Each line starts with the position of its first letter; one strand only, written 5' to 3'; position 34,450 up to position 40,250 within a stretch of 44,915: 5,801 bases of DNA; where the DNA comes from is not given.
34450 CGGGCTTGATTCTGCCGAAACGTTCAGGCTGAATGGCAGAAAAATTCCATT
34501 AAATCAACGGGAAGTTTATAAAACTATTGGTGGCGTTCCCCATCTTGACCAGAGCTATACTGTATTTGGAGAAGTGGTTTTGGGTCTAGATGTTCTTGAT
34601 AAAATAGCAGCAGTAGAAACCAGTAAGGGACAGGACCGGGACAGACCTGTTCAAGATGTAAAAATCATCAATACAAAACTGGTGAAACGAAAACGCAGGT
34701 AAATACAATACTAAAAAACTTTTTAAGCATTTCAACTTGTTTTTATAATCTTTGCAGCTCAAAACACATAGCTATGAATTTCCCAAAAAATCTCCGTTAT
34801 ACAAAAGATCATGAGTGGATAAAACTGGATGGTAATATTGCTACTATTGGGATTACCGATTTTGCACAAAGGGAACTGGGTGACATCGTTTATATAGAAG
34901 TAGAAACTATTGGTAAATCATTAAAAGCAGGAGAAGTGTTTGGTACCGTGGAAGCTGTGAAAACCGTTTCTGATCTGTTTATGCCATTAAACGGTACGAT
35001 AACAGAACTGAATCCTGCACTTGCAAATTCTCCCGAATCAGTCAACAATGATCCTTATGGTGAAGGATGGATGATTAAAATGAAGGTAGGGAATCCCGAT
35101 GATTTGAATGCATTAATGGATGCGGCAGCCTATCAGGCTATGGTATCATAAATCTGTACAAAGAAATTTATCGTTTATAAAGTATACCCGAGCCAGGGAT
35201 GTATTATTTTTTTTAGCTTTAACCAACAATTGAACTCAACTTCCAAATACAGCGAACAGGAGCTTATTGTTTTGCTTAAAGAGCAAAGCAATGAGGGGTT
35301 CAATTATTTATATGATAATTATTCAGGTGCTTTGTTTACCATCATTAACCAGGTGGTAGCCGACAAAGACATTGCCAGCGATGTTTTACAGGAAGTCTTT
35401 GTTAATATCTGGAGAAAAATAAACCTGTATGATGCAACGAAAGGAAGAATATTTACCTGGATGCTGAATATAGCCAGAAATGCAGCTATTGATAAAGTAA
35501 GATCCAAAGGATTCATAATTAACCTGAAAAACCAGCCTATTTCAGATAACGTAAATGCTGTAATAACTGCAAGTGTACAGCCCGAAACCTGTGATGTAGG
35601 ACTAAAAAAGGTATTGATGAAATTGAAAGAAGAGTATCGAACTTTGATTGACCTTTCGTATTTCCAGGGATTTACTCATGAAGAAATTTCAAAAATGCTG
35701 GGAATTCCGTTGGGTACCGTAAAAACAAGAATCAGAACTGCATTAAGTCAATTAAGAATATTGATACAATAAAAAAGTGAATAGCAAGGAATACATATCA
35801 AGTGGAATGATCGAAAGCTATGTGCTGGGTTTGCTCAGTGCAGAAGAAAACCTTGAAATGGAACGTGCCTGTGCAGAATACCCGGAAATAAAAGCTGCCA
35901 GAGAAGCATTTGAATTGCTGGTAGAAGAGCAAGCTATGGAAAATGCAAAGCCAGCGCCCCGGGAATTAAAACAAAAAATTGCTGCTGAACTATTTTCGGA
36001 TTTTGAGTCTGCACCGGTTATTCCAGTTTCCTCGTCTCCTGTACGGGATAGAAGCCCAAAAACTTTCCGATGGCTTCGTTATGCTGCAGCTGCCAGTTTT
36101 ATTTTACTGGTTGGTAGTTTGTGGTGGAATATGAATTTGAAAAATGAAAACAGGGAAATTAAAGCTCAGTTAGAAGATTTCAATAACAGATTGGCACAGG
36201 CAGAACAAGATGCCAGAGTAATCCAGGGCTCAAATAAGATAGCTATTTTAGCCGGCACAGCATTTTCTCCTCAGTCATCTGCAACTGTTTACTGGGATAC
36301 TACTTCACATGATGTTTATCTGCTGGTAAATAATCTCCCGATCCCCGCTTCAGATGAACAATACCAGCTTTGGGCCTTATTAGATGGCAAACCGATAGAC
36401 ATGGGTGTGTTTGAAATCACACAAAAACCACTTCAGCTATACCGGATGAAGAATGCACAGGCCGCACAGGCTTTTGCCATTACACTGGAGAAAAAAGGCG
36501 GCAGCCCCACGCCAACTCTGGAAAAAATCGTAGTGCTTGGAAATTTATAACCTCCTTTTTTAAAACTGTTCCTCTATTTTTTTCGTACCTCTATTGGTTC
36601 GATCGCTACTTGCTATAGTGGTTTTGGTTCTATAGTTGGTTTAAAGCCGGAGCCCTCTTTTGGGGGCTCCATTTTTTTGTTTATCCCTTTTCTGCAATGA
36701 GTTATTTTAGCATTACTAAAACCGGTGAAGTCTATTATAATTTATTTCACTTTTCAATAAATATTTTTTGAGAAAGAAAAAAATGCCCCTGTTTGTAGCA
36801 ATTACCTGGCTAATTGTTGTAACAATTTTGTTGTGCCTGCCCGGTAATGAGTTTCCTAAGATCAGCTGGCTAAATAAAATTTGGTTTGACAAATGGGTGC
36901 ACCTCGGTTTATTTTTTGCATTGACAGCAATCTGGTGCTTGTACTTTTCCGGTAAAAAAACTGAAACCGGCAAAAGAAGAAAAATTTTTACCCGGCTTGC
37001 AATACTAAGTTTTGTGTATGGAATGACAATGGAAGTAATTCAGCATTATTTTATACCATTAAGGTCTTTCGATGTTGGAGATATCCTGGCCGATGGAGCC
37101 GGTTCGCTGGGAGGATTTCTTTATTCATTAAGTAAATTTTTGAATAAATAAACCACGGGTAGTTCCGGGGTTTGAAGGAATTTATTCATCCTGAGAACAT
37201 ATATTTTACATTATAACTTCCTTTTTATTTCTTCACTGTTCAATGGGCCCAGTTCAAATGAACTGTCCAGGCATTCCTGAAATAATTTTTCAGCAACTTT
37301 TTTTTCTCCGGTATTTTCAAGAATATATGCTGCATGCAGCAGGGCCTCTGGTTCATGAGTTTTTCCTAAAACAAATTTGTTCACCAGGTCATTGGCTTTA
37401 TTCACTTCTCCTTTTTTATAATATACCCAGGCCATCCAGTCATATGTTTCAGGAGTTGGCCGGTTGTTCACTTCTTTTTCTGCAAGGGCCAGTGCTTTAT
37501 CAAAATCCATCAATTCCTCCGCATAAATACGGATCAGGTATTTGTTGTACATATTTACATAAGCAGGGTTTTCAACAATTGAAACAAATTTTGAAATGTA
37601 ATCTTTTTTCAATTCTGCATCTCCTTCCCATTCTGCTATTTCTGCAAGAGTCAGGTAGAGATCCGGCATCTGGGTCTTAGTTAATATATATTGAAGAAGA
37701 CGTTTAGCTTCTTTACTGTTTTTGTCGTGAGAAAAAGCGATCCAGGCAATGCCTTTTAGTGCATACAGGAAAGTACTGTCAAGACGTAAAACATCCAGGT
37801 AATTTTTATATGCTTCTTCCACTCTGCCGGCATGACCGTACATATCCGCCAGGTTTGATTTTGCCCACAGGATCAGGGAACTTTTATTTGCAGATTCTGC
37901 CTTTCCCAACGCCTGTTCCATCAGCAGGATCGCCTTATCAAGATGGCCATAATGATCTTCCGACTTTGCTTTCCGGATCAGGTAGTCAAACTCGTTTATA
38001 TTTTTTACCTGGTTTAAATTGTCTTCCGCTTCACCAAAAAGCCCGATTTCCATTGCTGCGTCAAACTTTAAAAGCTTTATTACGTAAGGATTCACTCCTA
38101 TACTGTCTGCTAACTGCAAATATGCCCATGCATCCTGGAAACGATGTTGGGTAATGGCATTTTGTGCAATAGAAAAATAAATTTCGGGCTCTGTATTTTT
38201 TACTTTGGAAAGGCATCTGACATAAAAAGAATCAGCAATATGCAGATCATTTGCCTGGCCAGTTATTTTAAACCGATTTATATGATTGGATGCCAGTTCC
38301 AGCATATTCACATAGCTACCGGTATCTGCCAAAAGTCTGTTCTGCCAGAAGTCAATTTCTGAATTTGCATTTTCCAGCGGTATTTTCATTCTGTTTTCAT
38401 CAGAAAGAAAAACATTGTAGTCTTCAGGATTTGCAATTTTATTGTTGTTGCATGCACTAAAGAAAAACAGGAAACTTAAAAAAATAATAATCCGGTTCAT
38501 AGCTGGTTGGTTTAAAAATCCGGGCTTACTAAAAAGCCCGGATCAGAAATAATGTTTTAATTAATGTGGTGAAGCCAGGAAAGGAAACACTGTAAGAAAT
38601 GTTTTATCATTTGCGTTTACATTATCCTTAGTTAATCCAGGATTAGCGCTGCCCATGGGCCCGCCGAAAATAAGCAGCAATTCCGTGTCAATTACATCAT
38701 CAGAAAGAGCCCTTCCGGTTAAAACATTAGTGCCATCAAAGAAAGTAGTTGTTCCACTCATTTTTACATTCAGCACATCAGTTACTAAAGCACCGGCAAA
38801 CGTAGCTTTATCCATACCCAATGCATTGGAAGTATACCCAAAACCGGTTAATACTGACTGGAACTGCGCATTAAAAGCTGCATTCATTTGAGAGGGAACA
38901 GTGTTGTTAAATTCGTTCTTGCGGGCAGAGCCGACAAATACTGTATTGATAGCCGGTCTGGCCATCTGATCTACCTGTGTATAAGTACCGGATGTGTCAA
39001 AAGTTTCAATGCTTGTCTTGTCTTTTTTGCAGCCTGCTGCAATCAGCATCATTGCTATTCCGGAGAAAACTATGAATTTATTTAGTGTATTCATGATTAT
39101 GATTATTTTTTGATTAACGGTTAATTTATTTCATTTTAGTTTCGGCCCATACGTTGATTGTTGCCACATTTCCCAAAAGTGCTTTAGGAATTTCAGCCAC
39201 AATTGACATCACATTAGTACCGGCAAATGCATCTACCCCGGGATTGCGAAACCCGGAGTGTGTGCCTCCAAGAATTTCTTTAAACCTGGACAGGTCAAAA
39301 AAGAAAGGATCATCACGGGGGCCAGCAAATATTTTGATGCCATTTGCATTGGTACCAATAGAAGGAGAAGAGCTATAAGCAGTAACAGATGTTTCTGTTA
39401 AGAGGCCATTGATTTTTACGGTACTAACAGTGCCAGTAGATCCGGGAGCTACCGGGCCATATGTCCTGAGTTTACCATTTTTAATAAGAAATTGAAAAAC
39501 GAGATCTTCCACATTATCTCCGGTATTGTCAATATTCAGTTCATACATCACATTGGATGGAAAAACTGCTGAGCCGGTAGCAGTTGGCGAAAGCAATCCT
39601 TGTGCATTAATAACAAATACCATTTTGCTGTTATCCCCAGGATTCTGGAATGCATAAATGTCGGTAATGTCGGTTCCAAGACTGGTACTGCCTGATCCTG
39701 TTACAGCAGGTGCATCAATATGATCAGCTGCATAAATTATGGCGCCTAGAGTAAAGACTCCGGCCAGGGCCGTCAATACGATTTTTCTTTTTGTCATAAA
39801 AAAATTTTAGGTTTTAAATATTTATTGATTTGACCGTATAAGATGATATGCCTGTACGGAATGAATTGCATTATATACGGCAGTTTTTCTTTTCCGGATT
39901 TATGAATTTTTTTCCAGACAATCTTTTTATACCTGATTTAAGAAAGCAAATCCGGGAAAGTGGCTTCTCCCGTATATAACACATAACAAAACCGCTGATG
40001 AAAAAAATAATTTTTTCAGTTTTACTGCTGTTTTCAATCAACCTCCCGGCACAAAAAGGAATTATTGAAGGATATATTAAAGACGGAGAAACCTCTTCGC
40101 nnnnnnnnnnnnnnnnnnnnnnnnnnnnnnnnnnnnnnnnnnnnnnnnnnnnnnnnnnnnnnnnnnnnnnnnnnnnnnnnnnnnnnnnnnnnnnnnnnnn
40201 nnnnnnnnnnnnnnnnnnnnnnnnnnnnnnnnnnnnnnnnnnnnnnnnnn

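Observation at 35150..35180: Third copy of the bipartite motif in front of the ECF sigma gene, overlapping the gcvH stop codon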

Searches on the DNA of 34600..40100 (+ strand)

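Call 51: search_rna_families(source=window, start=34600, end=40100, threshold=evalue, max_evalue=1)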
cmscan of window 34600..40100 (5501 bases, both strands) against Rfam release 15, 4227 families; matches with E-value up to 1: 3.
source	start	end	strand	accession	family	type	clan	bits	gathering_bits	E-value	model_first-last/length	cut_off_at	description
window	39872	39978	+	RF04134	MIR7504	Gene; miRNA;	-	27.7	83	0.093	1-124/124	no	MIR7504 microRNA precursor family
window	35833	35930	+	RF01202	sn2991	Gene; snRNA; snoRNA; CD-box;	-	23.4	60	0.73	1-98/98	no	Small nucleolar RNA sn2991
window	38383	38443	-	RF00023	tmRNA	Gene;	CL00001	10.9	47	0.27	84-140/374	no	transfer-messenger RNA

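Call 69: build_rna_model(alignment_id=A2)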
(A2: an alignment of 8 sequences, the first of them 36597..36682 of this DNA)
Model R1 built from alignment A2 (8 sequences, 97 columns); structure: RNAalifold consensus.
model positions 83; base pairs 9; branch points 0; effective number of sequences 3.14; information 0.684 bits per position. Calibrated on 0.2 Mb of random sequence (short: E-values are rough).
structure used (alignment columns):
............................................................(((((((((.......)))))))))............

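Call 70: search_with_rna_model(model_id=R1, sources=[window, L001, L002, L003, L004, L005, L006, L007, L008, L009, L010, L011, L012, L013, L014, L015, L016, L017, L018, L019, L020, L021, L022, L023, L025, L026, L027, L028, L029, L030, L031, L032, L033, L034, L035, L036, L037, L038, L039, L040, L041, L042, L043, L044, L045, L046, L047, L048, L049, L050, L051, L052, L053, L054, L055, L056, L057, L058, L059, L081, L082, L083, L084, L085, L086, L087, L088, L089, L090, L091, L092, L093, L094, L095, L096, L097, L098, L099, L100, L101, L102, L104, L105, L106, L107, L108, L109, L110, L111, L112, L113, L114, L115, L147, L148, L149, L150, L151], max_evalue=1)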
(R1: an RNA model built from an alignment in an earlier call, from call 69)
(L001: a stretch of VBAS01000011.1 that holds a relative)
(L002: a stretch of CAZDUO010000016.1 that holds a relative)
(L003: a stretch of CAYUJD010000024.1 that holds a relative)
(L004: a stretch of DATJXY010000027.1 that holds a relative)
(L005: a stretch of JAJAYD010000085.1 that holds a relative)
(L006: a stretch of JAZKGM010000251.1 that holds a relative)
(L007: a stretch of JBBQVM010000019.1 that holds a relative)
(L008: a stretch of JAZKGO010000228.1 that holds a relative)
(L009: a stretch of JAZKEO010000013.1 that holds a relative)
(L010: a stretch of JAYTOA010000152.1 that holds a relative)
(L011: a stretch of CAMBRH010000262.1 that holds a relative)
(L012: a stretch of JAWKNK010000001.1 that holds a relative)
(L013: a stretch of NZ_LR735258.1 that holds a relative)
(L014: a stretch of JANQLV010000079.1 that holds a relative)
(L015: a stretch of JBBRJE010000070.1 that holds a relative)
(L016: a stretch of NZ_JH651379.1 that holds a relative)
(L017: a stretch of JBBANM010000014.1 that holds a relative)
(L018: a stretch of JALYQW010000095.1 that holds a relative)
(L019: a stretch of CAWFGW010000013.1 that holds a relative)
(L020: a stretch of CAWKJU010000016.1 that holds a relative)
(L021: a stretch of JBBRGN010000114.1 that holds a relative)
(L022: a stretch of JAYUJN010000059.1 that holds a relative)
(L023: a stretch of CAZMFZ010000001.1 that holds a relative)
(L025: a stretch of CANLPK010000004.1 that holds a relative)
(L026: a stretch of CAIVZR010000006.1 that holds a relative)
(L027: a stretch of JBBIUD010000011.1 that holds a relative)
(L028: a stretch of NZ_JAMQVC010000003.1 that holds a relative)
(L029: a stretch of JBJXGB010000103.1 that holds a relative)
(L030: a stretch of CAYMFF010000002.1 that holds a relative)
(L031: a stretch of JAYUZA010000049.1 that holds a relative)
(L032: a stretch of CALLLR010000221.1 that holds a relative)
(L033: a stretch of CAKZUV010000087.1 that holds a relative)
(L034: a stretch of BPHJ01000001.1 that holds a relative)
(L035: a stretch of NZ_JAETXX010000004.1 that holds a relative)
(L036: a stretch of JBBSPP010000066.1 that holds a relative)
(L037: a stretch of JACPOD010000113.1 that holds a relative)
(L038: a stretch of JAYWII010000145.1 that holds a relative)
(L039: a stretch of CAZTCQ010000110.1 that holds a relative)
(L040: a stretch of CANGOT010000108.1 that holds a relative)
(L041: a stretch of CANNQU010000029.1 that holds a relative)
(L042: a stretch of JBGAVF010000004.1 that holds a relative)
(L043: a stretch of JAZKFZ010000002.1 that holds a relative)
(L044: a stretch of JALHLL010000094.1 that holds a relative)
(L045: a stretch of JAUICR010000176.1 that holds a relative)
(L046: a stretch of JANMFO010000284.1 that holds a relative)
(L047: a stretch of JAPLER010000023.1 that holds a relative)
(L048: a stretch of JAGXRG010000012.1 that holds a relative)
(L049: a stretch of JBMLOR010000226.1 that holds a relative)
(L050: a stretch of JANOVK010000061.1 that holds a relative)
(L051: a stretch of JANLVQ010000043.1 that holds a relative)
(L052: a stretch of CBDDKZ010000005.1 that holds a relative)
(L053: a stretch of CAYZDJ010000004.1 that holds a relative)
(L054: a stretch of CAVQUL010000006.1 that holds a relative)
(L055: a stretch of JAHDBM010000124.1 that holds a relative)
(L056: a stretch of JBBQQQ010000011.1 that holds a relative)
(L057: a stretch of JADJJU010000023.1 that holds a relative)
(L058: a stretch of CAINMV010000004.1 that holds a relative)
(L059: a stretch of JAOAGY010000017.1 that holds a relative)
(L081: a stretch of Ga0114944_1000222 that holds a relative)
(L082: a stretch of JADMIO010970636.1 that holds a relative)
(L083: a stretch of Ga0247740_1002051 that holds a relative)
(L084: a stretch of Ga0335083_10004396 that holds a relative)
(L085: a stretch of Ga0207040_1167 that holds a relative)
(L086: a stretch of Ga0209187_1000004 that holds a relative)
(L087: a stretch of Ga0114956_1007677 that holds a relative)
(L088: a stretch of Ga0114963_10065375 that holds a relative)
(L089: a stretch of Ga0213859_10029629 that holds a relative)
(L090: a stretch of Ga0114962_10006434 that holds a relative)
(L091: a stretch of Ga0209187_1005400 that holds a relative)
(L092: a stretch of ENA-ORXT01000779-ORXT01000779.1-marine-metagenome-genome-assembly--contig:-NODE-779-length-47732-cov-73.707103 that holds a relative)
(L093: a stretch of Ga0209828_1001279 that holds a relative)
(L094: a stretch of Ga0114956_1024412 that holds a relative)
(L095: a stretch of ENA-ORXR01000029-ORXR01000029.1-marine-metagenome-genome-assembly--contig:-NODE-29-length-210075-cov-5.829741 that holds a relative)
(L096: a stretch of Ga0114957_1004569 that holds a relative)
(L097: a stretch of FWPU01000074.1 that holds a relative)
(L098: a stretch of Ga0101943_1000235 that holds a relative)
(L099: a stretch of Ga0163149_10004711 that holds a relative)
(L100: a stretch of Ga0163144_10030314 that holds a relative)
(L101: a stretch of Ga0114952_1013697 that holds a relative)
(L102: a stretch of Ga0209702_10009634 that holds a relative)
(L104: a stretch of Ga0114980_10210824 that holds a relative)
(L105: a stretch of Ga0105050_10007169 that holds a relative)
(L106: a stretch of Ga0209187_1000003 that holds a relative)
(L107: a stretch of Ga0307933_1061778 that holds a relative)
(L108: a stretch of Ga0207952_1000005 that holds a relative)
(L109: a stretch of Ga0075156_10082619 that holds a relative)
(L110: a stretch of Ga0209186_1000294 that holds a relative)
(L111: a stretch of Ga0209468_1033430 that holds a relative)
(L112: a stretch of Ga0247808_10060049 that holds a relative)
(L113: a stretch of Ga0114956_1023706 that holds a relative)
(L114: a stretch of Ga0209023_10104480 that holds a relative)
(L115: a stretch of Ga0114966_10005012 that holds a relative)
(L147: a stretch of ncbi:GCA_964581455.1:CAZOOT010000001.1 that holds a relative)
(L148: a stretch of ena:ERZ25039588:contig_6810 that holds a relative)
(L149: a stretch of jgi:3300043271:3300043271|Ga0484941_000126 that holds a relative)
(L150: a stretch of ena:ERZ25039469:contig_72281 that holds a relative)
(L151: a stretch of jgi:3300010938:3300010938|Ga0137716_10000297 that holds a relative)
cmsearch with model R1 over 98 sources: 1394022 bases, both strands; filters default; matches with E-value up to 1: 31.
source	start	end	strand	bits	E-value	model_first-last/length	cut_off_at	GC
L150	11419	11502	+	88.9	2e-19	1-83/83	no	0.32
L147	11368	11451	+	88.1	3.2e-19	1-83/83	no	0.43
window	36596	36679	+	86.6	7.7e-19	1-83/83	no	0.45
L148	11375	11458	+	85.4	1.6e-18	1-83/83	no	0.37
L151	11372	11455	+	82.4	9.1e-18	1-83/83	no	0.45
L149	11431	11516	+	81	2e-17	1-83/83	no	0.42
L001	10669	10750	+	77.1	2e-16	1-83/83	no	0.39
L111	1009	1090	+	77.1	2e-16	1-83/83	no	0.39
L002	11363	11445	+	76.9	2.2e-16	1-83/83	no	0.42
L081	7432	7514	+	76.9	2.2e-16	1-83/83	no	0.42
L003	11364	11446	+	74.4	9.9e-16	1-83/83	no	0.43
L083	4442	4525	+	72.2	3.4e-15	1-83/83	no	0.36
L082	9594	9677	+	72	4e-15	1-83/83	no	0.35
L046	3976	4060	+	69.5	1.7e-14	1-83/83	no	0.32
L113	3186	3266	+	29.3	0.00027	1-83/83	no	0.32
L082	4921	5009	+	23.7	0.0073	1-83/83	no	0.35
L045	2824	2874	+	22.9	0.012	33-83/83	no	0.31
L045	2835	2872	-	20.7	0.041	46-83/83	no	0.32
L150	11677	11780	+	20.7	0.042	1-83/83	no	0.36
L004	11937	12007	-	19.3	0.094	1-83/83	no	0.38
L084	4697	4767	-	19.3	0.094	1-83/83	no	0.38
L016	12292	12368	-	18.8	0.13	1-83/83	no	0.3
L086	2967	3030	-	17.7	0.24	1-83/83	no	0.44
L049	18097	18134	+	17.7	0.25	47-83/83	no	0.29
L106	9872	9953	+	17.6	0.25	1-83/83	no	0.3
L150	12092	12157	-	17.5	0.26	1-83/83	no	0.38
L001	11302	11367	-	17.5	0.26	1-83/83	no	0.38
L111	1602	1667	-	17.5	0.26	1-83/83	no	0.38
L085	11873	11938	-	16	0.66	1-83/83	no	0.39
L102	6452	6523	+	15.9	0.68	1-83/83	no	0.25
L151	17061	17126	-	15.7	0.76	1-83/83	no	0.39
